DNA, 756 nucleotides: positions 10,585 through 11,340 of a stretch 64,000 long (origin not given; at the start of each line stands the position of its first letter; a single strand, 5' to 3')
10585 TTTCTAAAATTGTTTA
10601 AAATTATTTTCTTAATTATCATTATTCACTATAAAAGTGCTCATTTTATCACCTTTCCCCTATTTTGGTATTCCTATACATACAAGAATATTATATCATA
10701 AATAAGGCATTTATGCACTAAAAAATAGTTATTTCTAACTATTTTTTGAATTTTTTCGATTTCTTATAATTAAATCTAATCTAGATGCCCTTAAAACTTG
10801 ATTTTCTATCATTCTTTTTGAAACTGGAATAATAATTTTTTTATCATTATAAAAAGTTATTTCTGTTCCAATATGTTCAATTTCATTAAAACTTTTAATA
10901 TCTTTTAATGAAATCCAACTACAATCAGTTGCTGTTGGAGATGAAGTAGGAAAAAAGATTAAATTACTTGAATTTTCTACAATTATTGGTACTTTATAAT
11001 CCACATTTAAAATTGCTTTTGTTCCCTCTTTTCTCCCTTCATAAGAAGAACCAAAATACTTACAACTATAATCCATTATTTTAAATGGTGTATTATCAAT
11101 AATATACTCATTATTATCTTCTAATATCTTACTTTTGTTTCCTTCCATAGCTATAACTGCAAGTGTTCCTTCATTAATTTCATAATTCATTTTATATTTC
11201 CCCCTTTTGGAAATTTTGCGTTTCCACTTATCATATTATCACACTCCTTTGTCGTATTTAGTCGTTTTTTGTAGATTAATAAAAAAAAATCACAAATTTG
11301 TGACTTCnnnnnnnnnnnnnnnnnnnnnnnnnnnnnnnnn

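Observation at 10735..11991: ComK-family regulator and a 227-aa unknown embedded between dnaN and recF at the origin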

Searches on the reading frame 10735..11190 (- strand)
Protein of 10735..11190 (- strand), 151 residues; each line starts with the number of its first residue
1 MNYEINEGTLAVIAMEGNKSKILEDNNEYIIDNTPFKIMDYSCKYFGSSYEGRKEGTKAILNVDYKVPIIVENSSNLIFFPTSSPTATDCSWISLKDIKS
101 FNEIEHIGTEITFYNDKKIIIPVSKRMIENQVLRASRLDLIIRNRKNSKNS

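Call 3: search_protein_families(library=pfam, proteins=[window:10735-11190:-], max_evalue=1)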
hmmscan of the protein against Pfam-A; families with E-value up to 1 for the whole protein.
window:10735-11190:- (151 aa): 1 family
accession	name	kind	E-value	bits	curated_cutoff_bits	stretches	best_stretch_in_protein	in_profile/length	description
PF06338.17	ComK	-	4.1e-46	156.9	22.3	1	2-145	3-150/152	ComK protein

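Call 4: search_protein_families(library=ncbifam, proteins=[window:10735-11190:-], max_evalue=1)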
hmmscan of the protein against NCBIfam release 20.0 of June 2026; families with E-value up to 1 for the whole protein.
window:10735-11190:- (151 aa): 0 families
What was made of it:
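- Checked: The 227-aa protein has no Pfam or NCBIfam hit (calls 3, 4).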

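Call 5: find_homologous_proteins(query=window:10735-11190:-)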
Query window:10735-11190:- (151 aa): 867 proteins with E <= 0.001 among 893 candidates; the best 120 are listed.
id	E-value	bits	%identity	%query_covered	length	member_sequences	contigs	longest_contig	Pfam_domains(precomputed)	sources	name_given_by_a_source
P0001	5.4e-93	326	100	100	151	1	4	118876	PF06338.18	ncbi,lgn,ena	-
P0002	4.3e-74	265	80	100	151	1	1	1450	PF06338.18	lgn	-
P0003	1.0e-72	261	78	100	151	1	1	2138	PF06338.18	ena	-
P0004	2.3e-72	259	77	100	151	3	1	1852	PF06338.18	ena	-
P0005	8.1e-72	258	79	100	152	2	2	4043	PF06338.18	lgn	-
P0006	1.2e-71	257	81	100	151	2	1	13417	PF06338.18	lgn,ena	-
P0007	8.7e-71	254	76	100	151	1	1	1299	PF06338.18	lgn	-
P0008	1.1e-70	254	75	100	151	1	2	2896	PF06338.18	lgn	-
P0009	2.6e-70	253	76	100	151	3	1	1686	PF06338.18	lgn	-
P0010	2.5e-69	250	77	100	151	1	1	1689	PF06338.18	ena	-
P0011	8.6e-69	248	74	100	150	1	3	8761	PF06338.18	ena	-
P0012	1.4e-68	247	76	100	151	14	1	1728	PF06338.18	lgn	-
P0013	1.7e-68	247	72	100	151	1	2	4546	PF06338.18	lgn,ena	-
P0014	3.5e-68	246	74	100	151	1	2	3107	PF06338.18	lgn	-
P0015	8.1e-68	245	74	100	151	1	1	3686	PF06338.18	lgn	-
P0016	2.7e-67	243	73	100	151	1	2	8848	PF06338.18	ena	-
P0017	4.4e-67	242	75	100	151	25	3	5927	PF06338.18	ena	-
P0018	9.1e-67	241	72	100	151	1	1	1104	PF06338.18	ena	-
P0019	9.6e-67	241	70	100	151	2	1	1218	PF06338.18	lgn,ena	-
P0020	1.0e-66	241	74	100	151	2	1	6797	PF06338.18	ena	-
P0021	6.1e-66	239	74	100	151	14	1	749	PF06338.18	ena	-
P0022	1.1e-65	238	76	97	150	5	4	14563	PF06338.18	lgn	-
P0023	8.7e-65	235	69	97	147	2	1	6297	PF06338.18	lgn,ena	-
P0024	1.2e-64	234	75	97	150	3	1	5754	PF06338.18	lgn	-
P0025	3.9e-64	233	70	100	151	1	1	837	PF06338.18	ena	-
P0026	3.5e-63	230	70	100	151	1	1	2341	PF06338.18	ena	-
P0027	3.9e-63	229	72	97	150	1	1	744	PF06338.18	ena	-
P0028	4.0e-63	229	71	99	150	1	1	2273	PF06338.18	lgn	-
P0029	5.4e-63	229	73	97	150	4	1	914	PF06338.18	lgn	-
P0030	1.9e-62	227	71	99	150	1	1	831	PF06338.18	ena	-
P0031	3.1e-62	227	71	97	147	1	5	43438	PF06338.18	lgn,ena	-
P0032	4.0e-62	226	72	100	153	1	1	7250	PF06338.18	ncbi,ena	-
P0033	5.5e-62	226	68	100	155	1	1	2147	PF06338.18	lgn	-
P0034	7.7e-62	225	68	99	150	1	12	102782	PF06338.18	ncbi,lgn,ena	-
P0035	8.9e-62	225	68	99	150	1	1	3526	PF06338.18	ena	-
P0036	3.3e-61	223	72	97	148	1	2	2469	PF06338.18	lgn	-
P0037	3.6e-61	223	72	96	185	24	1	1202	PF06338.18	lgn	-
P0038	4.8e-61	223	72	96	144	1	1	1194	PF06338.18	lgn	-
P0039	5.1e-61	223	71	96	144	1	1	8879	PF06338.18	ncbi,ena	-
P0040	7.7e-61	222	71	96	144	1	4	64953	PF06338.18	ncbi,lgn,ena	-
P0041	1.4e-60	221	69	97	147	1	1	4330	PF06338.18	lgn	-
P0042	1.7e-60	221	70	96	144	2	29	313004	PF06338.18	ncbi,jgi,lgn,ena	-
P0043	2.0e-60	221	67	97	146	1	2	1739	PF06338.18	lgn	-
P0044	2.1e-60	221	70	99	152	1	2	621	PF06338.18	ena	-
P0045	2.6e-60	220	69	99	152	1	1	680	PF06338.18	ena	-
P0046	2.7e-60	220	69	99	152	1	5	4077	PF06338.18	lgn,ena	-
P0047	3.2e-60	220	69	99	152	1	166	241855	PF06338.18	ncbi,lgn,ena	-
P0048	3.6e-60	220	69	99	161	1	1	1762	PF06338.18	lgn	-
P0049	3.7e-60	220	68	99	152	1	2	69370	PF06338.18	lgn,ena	-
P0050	3.8e-60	220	70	96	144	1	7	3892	PF06338.18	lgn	-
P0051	4.0e-60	220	70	96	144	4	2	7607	PF06338.18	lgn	-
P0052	4.4e-60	220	69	99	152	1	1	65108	PF06338.18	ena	-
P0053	5.3e-60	219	69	99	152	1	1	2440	PF06338.18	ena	-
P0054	5.6e-60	219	69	99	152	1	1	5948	PF06338.18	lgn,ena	-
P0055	5.9e-60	219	68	99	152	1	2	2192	PF06338.18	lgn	-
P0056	6.4e-60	219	69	99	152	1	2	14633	PF06338.18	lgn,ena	-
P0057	6.5e-60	219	71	96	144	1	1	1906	PF06338.18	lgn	-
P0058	6.6e-60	219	67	97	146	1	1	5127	PF06338.18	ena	-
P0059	6.7e-60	219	69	99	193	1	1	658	PF06338.18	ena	-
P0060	7.4e-60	219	69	99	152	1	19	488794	PF06338.18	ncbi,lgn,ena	-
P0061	8.4e-60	219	68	99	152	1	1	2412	PF06338.18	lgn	-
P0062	8.5e-60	219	68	99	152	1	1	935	PF06338.18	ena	-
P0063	9.3e-60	219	69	99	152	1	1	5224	PF06338.18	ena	-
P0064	1.0e-59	218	69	99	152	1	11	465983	PF06338.18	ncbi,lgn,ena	-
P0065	1.0e-59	218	70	96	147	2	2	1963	PF06338.18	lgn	-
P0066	1.0e-59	218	70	99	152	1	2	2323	PF06338.18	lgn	-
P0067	1.1e-59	218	68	99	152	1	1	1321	PF06338.18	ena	-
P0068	2.3e-59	217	66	99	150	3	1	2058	PF06338.18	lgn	-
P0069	2.3e-59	217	68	99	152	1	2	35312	PF06338.18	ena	-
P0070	2.3e-59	217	68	99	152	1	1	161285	PF06338.18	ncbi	-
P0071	2.3e-59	217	69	99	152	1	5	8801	PF06338.18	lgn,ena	-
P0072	2.9e-59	217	68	97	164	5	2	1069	PF06338.18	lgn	-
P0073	4.1e-59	216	68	99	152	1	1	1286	PF06338.18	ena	-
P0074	8.6e-59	215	69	97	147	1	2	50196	PF06338.18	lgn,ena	-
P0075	1.4e-58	215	66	96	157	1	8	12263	PF06338.18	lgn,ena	-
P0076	1.7e-58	214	66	96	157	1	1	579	PF06338.18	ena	-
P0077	1.9e-58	214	71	97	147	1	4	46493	PF06338.18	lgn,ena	-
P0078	3.0e-58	214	69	96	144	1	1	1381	PF06338.18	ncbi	-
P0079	3.5e-58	213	70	97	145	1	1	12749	PF06338.18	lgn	-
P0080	3.6e-58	213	71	97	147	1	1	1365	PF06338.18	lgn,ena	-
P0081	4.2e-58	213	70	97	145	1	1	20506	PF06338.18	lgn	-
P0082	6.8e-58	212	70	97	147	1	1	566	PF06338.18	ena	-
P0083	9.5e-58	212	68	95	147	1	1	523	PF06338.18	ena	-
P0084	2.0e-57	211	67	97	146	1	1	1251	PF06338.18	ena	-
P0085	3.4e-57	210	68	97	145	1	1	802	PF06338.18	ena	-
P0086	5.9e-57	209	66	96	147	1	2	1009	PF06338.18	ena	-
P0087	6.5e-57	209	61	99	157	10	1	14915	PF06338.18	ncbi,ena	-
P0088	2.7e-56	207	68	96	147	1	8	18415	PF06338.18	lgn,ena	-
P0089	3.2e-56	207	66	96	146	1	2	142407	PF06338.18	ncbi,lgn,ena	-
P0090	5.3e-56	206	66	96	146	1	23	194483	PF06338.18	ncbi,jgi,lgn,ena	jgi:comK protein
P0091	6.4e-56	206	66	96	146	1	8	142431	PF06338.18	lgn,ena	-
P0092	6.6e-56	206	66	96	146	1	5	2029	PF06338.18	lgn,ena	-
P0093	1.1e-55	205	66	96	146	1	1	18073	PF06338.18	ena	-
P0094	1.2e-55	205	66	96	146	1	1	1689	PF06338.18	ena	-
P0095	1.2e-55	205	66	96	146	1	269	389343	PF06338.18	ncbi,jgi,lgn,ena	-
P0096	1.3e-55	205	66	96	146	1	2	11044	PF06338.18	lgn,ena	-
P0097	2.0e-55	204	66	96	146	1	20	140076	PF06338.18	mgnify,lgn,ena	mgnify:FL=1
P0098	2.1e-55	204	66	96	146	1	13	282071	PF06338.18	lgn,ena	-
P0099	2.2e-55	204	66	96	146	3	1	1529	PF06338.18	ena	-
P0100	2.3e-55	204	65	96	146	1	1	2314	PF06338.18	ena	-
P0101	2.4e-55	204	66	96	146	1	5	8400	PF06338.18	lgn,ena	-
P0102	2.4e-55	204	66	96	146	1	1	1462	PF06338.18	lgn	-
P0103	2.5e-55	204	66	97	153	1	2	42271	PF06338.18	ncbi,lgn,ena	-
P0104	2.6e-55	204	65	96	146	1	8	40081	PF06338.18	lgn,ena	-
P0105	2.7e-55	204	65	96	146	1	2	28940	PF06338.18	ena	-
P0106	2.7e-55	204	66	96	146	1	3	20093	PF06338.18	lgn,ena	-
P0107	2.8e-55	204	65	96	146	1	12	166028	PF06338.18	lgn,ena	-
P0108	2.9e-55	204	65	96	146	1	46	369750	PF06338.18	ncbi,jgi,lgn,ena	-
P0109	2.9e-55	204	65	96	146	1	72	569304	PF06338.18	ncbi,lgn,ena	-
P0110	3.1e-55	204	65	96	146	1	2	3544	PF06338.18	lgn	-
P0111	3.5e-55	204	65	96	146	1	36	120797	PF06338.18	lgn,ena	-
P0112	3.7e-55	204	65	96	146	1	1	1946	PF06338.18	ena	-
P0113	3.9e-55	204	65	96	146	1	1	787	PF06338.18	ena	-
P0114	4.2e-55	203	65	96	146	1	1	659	PF06338.18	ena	-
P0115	4.3e-55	203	63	99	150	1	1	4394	PF06338.18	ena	-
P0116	4.4e-55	203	65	96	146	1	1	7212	PF06338.18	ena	-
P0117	5.3e-55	203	68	96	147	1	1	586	PF06338.18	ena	-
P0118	5.5e-55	203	65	96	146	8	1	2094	PF06338.18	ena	-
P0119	8.2e-55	202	65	96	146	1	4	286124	PF06338.18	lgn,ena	-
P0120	9.1e-55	202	65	95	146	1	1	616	PF06338.18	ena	-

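Call 7: find_encoding_contigs(protein=P0001, flank=6000, max_places=4)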
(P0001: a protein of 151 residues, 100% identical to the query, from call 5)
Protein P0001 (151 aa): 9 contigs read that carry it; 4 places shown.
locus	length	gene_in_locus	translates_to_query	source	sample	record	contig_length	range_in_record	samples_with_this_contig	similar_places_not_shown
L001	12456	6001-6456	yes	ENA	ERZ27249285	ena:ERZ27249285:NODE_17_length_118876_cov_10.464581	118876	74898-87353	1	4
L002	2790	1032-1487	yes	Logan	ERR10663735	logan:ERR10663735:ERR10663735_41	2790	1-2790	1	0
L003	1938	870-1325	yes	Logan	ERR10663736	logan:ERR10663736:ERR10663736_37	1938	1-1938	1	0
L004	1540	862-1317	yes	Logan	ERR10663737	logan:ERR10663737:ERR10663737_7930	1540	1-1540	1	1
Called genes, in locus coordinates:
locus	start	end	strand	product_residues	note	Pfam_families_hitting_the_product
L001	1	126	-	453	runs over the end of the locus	PF10396:TrmE_N, PF00350:Dynamin_N (faint), PF12631:MnmE_helical, PF01926:MMR_HSR1, PF02421:FeoB_N, PF04548:AIG1 (weak)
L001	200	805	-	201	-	PF01424:R3H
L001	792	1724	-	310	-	PF02096:60KD_IMP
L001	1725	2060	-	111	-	PF00825:Ribonuclease_P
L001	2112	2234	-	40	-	PF00468:Ribosomal_L34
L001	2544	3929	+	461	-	PF11638:DnaA_N, PF00004:AAA (faint), PF01695:IstB_IS21, PF00308:Bac_DnaA, PF08299:Bac_DnaA_C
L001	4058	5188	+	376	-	PF00712:DNA_pol3_beta, PF02767:DNA_pol3_beta_2, PF02768:DNA_pol3_beta_3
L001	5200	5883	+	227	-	-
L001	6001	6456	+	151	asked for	PF06338:ComK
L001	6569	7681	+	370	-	PF02463:SMC_N, PF13175:AAA_15 (faint), PF13476:AAA_23 (weak)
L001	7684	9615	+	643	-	PF02518:HATPase_c, PF00204:DNA_gyraseB, PF01751:Toprim, PF00986:DNA_gyraseB_C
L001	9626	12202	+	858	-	PF00521:DNA_topoisoIV, PF03989:DNA_gyraseA_C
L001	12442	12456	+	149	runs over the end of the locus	PF00383:dCMP_cyt_deam_1, PF14437:MafB19-deam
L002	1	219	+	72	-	?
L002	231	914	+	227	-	-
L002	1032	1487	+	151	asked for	PF06338:ComK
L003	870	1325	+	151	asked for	PF06338:ComK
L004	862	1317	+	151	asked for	PF06338:ComK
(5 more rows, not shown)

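Call 8: find_encoding_contigs(protein=P0109, flank=6000, max_places=3)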
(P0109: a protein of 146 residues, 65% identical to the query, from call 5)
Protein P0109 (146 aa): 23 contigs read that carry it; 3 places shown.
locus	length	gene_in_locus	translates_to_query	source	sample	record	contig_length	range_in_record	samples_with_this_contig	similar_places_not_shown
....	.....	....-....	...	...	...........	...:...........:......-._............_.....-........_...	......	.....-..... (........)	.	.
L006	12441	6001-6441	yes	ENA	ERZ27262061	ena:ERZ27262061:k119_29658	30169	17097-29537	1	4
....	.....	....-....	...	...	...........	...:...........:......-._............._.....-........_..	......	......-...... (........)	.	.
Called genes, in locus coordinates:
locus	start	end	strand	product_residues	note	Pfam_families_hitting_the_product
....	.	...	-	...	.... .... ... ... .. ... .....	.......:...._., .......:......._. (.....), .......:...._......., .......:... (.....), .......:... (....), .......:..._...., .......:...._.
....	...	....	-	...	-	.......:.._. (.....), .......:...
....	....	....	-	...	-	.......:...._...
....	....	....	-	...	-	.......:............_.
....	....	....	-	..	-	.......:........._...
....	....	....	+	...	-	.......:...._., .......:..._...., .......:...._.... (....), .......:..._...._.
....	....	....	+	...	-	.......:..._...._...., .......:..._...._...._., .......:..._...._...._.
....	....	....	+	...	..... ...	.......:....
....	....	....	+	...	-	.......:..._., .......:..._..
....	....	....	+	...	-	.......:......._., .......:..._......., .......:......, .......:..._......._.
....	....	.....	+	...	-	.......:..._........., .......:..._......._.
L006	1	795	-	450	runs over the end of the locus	PF10396:TrmE_N, PF00350:Dynamin_N (faint), PF12631:MnmE_helical, PF08477:Roc (faint), PF00071:Ras (weak), PF01926:MMR_HSR1, PF02421:FeoB_N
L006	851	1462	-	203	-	PF07650:KH_2 (faint), PF01424:R3H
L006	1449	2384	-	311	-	PF02096:60KD_IMP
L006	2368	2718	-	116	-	PF00825:Ribonuclease_P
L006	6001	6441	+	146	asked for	PF06338:ComK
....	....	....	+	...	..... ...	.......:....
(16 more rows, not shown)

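Call 9: find_encoding_contigs(protein=P0047, flank=6000, max_places=3)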
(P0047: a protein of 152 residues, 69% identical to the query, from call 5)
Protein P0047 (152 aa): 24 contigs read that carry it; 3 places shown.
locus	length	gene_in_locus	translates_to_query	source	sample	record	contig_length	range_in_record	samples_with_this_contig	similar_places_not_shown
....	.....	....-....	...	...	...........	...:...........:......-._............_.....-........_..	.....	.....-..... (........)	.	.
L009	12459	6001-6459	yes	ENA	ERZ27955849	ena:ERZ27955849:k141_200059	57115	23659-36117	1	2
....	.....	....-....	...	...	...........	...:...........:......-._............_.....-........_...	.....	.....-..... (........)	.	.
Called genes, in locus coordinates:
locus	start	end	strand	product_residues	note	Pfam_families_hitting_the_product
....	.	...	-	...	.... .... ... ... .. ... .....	-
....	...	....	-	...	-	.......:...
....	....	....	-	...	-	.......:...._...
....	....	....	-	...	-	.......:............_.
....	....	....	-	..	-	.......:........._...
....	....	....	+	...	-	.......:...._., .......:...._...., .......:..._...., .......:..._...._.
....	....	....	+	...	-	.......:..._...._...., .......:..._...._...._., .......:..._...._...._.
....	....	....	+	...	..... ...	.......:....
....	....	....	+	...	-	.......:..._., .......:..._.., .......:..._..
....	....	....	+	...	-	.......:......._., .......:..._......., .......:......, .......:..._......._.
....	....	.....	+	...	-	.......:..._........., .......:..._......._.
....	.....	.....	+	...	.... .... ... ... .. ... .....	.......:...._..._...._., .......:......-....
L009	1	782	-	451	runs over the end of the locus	PF10396:TrmE_N, PF00350:Dynamin_N (faint), PF12631:MnmE_helical, PF01926:MMR_HSR1, PF02421:FeoB_N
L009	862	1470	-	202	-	PF01424:R3H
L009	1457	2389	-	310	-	PF02096:60KD_IMP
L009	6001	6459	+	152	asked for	PF06338:ComK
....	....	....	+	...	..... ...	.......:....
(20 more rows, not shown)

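Call 11: find_related_loci(query=A1, collection=genome_contigs, flank=6000)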
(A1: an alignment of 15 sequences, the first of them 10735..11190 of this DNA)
Query A1 (151 aa) in genome_contigs; peptide patterns used: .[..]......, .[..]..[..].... (x = any residue, [..] = any of these).
314 stretches matched a pattern; 94 encode a relative of the query (tblastn E <= 1e-3); the best 80 are kept; 80 distinct loci.
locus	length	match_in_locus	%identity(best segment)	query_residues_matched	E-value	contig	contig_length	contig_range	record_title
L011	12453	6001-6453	76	1-151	5e-74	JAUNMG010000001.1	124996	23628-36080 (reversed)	MAG: bacterium isolate S31M_St_34 NODE_14_length_124996_cov_10.378427, whole genome shotgun sequence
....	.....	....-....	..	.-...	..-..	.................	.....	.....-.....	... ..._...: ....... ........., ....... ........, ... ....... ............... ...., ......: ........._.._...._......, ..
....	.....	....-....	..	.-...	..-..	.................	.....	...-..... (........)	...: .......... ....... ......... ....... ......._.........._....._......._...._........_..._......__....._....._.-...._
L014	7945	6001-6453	73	1-151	8e-74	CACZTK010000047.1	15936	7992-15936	MAG: uncultured Erysipelotrichaceae bacterium isolate RUG12933 genome assembly, contig: RUG12933_asm_47, whole genome sh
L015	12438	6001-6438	75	1-146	3e-70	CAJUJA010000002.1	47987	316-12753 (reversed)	MAG TPA_asm: uncultured Bacilli bacterium isolate MGBC131677 genome assembly, contig: MGBC131677.2, whole genome shotgun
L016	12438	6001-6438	75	1-146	4e-70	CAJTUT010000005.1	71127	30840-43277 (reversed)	MAG TPA_asm: uncultured Bacilli bacterium isolate MGBC114289 genome assembly, contig: MGBC114289.5, whole genome shotgun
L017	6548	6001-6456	72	1-151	1e-67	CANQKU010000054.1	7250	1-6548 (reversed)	MAG: uncultured Bacilli bacterium isolate Lapin-017__bin42 genome assembly, contig: Lapin-017__NODE_8467_length_7250_cov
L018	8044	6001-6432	71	1-145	1e-66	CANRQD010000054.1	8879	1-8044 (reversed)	MAG: uncultured Bacilli bacterium isolate Lapin-017__bin10 genome assembly, contig: Lapin-017__NODE_6183_length_8879_cov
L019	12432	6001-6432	71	1-145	2e-66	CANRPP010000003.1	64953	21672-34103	MAG: uncultured Bacilli bacterium isolate Lapin-018__bin36 genome assembly, contig: Lapin-018__NODE_352_length_64953_cov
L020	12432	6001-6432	70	1-145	8e-66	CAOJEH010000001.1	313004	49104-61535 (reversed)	MAG TPA_asm: uncultured Tenericutes bacterium isolate SRR15604498_bin.63_metawrap_v1.3_MAG genome assembly, contig: NODE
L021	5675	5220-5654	68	1-146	3e-64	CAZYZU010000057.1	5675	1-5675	MAG TPA_asm: uncultured Muribaculaceae bacterium isolate SRP192927_co8_46 genome assembly, contig: NODE_15411_length_567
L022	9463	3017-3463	66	1-149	5e-64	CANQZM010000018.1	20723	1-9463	MAG: uncultured Bacilli bacterium isolate Lapin-017__bin14 genome assembly, contig: Lapin-017__NODE_1377_length_20723_co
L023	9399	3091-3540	61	1-150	3e-62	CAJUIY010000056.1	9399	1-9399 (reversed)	MAG TPA_asm: uncultured Bacilli bacterium isolate MGBC143456 genome assembly, contig: MGBC143456.56, whole genome shotgu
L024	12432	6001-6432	65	1-145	2e-60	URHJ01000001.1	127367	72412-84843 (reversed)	uncultured Tenericutes bacterium isolate UMGS995 genome assembly, contig: NODE_49_length_127367_cov_6.247180, whole geno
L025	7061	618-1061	59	1-148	1e-56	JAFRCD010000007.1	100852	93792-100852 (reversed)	MAG: Bacilli bacterium isolate RGIG2361 Goat_Ileum-2__c154970, whole genome shotgun sequence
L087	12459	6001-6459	48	1-150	2e-43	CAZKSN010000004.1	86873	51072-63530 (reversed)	MAG TPA_asm: uncultured Muribaculaceae bacterium isolate SRP294416_co1_712 genome assembly, contig: NODE_272_length_8687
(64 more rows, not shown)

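Call 18: search_solved_structures(query=A1, max_evalue=1, show_alignments=1)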
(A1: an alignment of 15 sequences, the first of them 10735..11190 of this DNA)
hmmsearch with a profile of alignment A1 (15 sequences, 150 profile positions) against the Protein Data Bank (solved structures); distinct sequences matched with E-value up to 1: 0.
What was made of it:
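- Tried and rejected: No hit (call 18).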

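Call 57: search_protein_families(library=phrogs, proteins=[window:10735-11190:-], max_evalue=0.1)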
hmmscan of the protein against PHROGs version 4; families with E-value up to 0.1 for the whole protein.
window:10735-11190:- (151 aa): 1 family
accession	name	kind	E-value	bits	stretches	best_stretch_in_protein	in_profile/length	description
phrog_10603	-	unknown function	0.031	14.8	1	19-150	65-187/246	-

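Call 58: search_protein_families(library=padloc, proteins=[window:10735-11190:-], max_evalue=0.1)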
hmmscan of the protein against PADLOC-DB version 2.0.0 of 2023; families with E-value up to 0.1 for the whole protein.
window:10735-11190:- (151 aa): 0 families
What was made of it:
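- Tried and rejected: No credible hit in Pfam, NCBIfam, PHROGs or PADLOC (calls 3, 4, 57, 58).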
